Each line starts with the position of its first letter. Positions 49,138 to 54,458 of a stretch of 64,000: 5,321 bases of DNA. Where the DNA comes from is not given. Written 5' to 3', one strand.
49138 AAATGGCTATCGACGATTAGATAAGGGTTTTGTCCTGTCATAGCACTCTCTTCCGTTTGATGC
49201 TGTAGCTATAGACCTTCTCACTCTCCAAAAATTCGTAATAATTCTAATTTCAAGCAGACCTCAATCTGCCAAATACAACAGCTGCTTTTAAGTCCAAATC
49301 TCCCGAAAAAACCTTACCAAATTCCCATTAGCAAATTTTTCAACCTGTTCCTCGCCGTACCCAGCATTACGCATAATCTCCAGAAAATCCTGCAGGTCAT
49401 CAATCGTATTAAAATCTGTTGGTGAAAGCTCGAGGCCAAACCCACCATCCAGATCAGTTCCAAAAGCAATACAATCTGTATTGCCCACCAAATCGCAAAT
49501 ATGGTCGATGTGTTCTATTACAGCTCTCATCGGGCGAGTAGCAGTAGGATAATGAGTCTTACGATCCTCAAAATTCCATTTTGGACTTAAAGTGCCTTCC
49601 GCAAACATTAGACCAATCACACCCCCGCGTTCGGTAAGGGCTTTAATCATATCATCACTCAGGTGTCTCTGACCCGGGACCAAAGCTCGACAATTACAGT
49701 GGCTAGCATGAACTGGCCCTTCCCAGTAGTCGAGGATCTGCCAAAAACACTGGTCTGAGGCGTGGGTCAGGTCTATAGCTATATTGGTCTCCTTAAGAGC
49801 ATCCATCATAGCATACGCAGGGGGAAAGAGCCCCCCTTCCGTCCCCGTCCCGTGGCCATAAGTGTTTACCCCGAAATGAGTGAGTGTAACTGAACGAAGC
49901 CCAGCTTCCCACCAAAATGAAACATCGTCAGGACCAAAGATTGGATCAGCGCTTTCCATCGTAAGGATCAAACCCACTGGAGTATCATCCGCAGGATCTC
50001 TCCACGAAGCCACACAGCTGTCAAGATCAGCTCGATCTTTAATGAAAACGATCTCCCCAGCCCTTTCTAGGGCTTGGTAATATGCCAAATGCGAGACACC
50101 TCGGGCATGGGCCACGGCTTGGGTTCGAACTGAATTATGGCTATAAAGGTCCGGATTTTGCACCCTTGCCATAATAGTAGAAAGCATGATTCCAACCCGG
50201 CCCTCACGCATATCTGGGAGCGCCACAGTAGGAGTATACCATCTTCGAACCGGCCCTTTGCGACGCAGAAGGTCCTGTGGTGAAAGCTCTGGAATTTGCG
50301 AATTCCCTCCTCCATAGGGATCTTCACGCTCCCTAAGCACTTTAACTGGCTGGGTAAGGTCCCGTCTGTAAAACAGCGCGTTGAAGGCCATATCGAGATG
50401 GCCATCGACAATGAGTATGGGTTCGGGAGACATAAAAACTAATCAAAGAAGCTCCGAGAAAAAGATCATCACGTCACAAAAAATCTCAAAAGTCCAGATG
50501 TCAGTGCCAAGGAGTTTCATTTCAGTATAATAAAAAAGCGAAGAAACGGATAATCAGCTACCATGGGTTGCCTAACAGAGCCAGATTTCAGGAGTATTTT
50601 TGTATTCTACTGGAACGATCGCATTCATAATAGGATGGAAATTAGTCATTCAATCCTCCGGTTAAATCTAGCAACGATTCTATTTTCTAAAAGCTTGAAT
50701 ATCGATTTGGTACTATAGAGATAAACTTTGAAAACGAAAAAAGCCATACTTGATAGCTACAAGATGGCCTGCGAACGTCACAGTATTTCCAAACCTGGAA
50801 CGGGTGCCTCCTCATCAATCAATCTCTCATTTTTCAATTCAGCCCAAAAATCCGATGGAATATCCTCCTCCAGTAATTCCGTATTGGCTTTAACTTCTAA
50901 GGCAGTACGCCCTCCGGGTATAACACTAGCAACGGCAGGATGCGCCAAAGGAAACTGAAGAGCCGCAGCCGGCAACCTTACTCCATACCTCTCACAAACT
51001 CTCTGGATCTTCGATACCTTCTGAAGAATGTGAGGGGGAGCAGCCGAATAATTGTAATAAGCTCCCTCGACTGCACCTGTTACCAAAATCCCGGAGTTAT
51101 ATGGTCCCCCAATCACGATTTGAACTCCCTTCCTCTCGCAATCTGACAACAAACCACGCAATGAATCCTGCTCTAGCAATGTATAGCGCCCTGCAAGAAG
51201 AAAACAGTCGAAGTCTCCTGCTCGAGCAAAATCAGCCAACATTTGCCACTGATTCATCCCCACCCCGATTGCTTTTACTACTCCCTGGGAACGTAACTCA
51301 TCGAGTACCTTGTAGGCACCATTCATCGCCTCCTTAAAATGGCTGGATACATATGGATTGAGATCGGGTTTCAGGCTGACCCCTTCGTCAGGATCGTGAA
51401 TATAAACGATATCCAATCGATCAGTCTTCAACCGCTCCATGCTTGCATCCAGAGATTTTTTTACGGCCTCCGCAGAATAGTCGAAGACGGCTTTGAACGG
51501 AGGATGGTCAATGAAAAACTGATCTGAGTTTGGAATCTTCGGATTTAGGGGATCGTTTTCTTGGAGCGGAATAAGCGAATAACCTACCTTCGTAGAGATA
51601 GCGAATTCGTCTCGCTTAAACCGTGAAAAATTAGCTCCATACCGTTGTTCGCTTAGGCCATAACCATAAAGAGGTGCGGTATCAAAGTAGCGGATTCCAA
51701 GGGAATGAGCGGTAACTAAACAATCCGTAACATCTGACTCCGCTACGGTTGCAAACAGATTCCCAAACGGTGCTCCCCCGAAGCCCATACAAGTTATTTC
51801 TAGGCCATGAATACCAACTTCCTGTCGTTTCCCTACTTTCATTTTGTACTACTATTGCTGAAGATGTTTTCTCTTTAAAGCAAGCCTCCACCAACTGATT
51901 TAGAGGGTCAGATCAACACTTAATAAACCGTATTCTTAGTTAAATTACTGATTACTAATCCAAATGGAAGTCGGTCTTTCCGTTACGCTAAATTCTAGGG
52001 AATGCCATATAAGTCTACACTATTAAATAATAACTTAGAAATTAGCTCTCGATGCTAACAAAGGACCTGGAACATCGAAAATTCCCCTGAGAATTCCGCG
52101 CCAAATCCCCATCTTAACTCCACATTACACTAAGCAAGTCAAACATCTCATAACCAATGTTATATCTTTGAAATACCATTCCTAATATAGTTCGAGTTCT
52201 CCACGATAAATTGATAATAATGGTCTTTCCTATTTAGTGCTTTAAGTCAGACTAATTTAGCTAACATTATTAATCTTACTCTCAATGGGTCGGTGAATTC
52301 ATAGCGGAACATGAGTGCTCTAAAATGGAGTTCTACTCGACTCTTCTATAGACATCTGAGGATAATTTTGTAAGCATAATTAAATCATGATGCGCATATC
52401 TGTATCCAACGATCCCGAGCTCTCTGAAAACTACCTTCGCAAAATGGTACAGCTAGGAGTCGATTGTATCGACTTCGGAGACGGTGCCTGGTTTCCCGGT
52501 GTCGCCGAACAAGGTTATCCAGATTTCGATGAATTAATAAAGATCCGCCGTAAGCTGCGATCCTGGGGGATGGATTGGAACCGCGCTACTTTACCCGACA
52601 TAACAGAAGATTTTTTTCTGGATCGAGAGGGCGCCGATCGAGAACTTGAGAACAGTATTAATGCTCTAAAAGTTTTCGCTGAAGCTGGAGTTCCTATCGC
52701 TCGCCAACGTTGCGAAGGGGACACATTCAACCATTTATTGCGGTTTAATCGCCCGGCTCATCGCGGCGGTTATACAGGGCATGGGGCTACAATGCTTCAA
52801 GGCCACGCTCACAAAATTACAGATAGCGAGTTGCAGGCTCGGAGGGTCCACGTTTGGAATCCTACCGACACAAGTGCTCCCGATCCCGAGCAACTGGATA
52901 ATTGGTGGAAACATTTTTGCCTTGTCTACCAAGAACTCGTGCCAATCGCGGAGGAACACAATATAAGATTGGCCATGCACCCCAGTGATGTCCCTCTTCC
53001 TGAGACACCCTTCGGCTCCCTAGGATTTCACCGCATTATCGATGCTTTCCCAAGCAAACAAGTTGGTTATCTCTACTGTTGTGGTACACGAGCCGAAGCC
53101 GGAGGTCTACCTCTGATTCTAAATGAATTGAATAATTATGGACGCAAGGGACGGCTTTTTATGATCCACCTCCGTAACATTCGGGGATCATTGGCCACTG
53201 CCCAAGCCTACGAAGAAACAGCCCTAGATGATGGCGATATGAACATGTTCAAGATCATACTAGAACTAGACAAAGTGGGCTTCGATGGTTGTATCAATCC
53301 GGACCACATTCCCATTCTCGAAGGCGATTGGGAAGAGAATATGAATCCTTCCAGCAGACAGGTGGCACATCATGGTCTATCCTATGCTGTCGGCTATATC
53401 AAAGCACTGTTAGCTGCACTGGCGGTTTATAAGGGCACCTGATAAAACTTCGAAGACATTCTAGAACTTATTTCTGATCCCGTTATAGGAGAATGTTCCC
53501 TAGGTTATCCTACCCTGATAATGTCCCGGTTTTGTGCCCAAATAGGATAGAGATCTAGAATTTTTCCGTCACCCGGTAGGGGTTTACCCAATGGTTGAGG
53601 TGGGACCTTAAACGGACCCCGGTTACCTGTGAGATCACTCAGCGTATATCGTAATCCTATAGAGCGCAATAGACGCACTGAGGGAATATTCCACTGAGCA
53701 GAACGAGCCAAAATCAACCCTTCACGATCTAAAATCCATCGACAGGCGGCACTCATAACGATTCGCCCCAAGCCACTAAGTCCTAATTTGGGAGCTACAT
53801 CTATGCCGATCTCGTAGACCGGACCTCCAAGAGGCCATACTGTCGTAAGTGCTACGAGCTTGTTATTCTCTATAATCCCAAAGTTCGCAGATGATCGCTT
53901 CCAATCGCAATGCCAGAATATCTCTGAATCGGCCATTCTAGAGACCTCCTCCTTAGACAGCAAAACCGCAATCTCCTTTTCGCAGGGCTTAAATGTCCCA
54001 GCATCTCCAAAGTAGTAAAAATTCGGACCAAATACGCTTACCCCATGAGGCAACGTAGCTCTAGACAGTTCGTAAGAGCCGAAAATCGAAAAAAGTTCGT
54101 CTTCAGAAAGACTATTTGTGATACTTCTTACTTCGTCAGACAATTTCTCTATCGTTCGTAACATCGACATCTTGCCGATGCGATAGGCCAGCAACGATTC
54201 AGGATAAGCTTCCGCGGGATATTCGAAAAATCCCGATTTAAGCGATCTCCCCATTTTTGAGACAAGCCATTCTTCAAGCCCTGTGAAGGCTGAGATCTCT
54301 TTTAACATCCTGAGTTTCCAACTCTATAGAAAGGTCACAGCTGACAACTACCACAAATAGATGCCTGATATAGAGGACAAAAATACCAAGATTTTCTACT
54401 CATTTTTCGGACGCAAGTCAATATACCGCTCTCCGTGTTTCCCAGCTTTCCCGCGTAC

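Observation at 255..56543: Regulator-free 56-kb collection of catabolic enzyme paralogs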

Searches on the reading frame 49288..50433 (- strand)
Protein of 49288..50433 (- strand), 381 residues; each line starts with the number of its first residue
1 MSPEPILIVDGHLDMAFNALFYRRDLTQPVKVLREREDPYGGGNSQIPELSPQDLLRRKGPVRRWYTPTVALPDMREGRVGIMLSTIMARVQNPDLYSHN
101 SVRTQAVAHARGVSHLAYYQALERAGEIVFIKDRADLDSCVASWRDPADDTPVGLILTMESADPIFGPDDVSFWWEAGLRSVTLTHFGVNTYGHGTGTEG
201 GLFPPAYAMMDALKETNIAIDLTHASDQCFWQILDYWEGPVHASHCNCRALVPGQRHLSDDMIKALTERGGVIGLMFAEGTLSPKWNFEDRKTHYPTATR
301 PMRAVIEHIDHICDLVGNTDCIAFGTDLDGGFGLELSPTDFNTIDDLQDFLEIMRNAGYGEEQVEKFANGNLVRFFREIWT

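Call 8: search_protein_families(library=pfam, proteins=[window:49288-50433:-], max_evalue=0.001)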
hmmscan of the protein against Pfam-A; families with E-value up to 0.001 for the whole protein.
window:49288-50433:- (381 aa): 1 family
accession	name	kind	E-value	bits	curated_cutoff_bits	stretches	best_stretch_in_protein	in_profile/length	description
PF01244.27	Peptidase_M19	-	2.5e-47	162.1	26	1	70-378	37-319/319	Membrane dipeptidase (Peptidase family M19)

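Call 79: search_protein_families(library=ncbifam, proteins=[window:49288-50433:-], max_evalue=0.001)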
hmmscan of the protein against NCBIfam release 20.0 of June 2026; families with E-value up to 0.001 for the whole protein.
window:49288-50433:- (381 aa): 0 families

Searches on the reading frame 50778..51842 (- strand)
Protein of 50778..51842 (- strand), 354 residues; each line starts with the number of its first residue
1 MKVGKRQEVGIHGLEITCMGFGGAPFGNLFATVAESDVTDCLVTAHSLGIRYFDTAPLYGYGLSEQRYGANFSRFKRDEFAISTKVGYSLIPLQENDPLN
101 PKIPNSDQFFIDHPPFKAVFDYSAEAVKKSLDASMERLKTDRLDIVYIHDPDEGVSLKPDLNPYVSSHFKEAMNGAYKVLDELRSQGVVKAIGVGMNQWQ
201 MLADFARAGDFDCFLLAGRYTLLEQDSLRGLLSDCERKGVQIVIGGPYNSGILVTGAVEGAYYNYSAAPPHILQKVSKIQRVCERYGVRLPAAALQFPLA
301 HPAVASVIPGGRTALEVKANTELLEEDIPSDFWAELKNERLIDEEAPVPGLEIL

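Call 8: search_protein_families(library=pfam, proteins=[window:50778-51842:-], max_evalue=0.001)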
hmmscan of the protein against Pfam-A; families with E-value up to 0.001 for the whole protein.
window:50778-51842:- (354 aa): 1 family
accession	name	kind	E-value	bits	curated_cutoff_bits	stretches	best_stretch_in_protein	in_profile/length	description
PF00248.27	Aldo_ket_red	-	3.9e-47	161.2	24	1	19-337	2-287/291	Aldo/keto reductase family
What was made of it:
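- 50778..51842 (-): Aldo/keto reductase. Call 8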

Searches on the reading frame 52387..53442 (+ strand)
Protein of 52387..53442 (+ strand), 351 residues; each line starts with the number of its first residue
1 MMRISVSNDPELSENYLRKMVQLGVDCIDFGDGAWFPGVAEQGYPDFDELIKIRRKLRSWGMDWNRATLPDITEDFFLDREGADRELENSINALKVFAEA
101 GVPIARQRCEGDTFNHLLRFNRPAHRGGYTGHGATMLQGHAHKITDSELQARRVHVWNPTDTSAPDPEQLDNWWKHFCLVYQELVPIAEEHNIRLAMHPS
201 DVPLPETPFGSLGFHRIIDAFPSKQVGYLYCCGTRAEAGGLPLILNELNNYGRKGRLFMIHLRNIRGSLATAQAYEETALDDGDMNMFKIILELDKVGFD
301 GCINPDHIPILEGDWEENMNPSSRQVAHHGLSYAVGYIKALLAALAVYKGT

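Call 8: search_protein_families(library=pfam, proteins=[window:52387-53442:+], max_evalue=0.001)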
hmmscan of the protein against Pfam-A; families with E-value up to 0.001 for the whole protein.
window:52387-53442:+ (351 aa): 2 families
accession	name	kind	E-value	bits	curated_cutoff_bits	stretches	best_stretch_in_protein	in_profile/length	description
PF03786.19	UxuA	-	2e-21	76.6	23.7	1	172-336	179-345/352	D-mannonate dehydratase (UxuA)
PF01261.30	AP_endonuc_2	-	3.7e-08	33.8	31.1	1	148-305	79-227/249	Xylose isomerase-like TIM barrel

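Call 25: search_protein_families(library=ncbifam, proteins=[window:52387-53442:+], max_evalue=0.00001)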
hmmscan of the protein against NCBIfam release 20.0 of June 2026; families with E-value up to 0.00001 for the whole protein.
window:52387-53442:+ (351 aa): 2 families
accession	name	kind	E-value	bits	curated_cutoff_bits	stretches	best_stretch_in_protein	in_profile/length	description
NF003027.0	PRK03906.1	subfamily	1e-15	57.6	191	1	172-341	207-377/385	mannonate dehydratase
TIGR00695.1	uxuA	equivalog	1.3e-09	37.7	199.55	1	172-341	207-387/394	mannonate dehydratase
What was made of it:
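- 52387..53442 (+): UxuA-like / TIM-barrel protein. Calls 8, 25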

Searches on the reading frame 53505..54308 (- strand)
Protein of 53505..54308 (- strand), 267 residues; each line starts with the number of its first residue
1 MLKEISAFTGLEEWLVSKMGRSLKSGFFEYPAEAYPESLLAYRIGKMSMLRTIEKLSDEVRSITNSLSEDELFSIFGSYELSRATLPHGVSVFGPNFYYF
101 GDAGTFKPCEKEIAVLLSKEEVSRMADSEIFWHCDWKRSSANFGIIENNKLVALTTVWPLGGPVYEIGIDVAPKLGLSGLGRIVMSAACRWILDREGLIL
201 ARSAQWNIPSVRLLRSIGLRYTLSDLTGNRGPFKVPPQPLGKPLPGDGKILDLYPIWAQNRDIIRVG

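Call 8: search_protein_families(library=pfam, proteins=[window:53505-54308:-], max_evalue=0.001)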
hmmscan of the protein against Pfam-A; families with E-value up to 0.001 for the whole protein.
window:53505-54308:- (267 aa): 1 family
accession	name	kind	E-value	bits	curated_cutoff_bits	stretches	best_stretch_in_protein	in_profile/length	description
PF00583.31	Acetyltransf_1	-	1.1e-05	26.1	20.7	1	130-218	23-115/116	Acetyltransferase (GNAT) family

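Call 83: find_encoding_contigs(protein=window:53505-54308:-, flank=4000, max_places=10)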
Protein window:53505-54308:- (267 aa): 12 contigs read that carry it; 9 places shown.
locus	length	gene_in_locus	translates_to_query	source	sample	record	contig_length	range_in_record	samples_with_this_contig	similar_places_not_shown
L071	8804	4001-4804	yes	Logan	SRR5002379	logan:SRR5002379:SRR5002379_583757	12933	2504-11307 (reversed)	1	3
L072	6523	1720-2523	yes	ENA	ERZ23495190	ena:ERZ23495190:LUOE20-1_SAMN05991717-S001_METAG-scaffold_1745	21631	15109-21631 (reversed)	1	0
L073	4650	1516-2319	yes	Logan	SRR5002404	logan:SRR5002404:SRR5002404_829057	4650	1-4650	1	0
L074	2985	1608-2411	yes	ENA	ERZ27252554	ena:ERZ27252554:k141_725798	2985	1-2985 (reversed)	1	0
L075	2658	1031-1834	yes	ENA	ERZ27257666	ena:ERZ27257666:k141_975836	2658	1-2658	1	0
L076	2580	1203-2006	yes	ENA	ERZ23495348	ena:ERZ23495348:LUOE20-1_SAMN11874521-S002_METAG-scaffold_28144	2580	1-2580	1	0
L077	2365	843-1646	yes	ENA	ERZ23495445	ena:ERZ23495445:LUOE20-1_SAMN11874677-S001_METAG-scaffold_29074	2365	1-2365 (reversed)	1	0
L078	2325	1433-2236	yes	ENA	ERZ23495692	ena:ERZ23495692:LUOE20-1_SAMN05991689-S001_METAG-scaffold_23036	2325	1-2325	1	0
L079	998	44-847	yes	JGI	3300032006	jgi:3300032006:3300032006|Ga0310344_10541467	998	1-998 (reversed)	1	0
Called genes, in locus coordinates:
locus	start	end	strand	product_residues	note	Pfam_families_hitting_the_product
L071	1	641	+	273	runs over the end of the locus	PF00005:ABC_tran, PF13304:AAA_21 (weak)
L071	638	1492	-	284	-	PF00698:Acyl_transf_1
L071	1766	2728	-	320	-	PF00248:Aldo_ket_red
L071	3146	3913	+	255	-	PF05721:PhyH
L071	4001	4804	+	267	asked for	PF00583:Acetyltransf_1 (weak)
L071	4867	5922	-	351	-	PF01261:AP_endonuc_2, PF03786:UxuA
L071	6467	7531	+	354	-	PF00248:Aldo_ket_red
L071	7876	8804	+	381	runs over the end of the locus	PF01244:Peptidase_M19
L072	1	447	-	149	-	?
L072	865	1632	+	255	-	PF05721:PhyH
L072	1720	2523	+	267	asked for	PF00583:Acetyltransf_1 (weak)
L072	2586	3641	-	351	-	PF01261:AP_endonuc_2, PF03786:UxuA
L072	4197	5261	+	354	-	PF00248:Aldo_ket_red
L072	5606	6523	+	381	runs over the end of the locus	PF01244:Peptidase_M19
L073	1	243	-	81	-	?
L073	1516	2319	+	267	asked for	PF00583:Acetyltransf_1 (weak)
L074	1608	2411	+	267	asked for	PF00583:Acetyltransf_1 (weak)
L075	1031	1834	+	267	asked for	PF00583:Acetyltransf_1 (weak)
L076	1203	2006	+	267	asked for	PF00583:Acetyltransf_1 (weak)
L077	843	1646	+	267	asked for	PF00583:Acetyltransf_1 (weak)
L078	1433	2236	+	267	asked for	PF00583:Acetyltransf_1 (weak)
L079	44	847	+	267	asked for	PF00583:Acetyltransf_1 (weak)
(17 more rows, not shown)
